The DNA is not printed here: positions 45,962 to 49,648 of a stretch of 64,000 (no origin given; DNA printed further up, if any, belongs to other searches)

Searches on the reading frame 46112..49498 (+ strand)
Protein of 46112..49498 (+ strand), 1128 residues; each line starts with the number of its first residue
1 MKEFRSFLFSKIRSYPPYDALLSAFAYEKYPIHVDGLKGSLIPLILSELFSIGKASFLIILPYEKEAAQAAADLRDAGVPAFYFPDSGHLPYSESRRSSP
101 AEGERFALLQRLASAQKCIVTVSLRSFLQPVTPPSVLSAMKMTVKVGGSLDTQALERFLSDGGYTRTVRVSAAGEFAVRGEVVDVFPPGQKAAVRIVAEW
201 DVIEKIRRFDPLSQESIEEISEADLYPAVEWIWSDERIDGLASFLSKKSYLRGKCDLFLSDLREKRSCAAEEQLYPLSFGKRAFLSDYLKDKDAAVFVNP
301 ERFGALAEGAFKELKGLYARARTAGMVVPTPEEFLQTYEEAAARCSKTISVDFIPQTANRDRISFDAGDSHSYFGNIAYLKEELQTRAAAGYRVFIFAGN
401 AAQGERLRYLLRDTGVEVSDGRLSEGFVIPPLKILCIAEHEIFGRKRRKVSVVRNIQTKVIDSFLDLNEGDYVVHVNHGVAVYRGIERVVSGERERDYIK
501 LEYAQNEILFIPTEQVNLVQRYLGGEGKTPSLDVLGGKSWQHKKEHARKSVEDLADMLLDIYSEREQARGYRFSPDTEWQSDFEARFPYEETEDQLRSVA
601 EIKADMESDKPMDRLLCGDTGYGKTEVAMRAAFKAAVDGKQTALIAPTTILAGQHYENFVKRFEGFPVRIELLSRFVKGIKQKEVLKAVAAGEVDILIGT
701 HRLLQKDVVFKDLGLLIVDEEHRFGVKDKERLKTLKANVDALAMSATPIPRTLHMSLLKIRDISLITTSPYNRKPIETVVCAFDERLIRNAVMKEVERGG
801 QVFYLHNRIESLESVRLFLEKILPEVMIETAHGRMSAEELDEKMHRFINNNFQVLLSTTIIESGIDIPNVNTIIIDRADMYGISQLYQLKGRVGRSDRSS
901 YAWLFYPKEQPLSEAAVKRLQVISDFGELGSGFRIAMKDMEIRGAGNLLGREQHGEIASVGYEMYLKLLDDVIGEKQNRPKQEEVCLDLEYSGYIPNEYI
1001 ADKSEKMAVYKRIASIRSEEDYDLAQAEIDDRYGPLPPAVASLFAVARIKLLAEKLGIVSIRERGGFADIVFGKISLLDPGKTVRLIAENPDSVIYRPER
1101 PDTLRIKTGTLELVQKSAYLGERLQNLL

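Call 17: search_protein_families(library=pfam, proteins=[window:46112-49498:+], max_evalue=0.001)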
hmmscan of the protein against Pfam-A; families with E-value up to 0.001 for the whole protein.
window:46112-49498:+ (1128 aa): 7 families
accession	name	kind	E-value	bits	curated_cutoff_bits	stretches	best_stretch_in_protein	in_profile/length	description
PF00270.35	DEAD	-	6.6e-27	94.7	26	1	594-753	3-164/167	DEAD/DEAH box helicase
PF03461.20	TRCF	-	4.7e-25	88.2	25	1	990-1077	2-89/95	TRCF domain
PF17757.6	UvrB_inter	-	5.7e-22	78.1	22.9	1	143-230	2-90/91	UvrB interaction domain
PF00271.37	Helicase_C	-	4.4e-21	75.6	23.5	1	792-896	10-109/110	Helicase conserved C-terminal domain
PF02559.22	CarD_TRCF_RID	-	2.5e-19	69.6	23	1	467-523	1-57/57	CarD-like/TRCF RID domain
PF04851.21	ResIII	-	1.4e-10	41.8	22.5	1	594-748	7-162/164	Type III restriction enzyme, res subunit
PF00176.29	SNF2-rel_dom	-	0.00045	19.9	24.9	1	611-754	17-169/290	SNF2-related domain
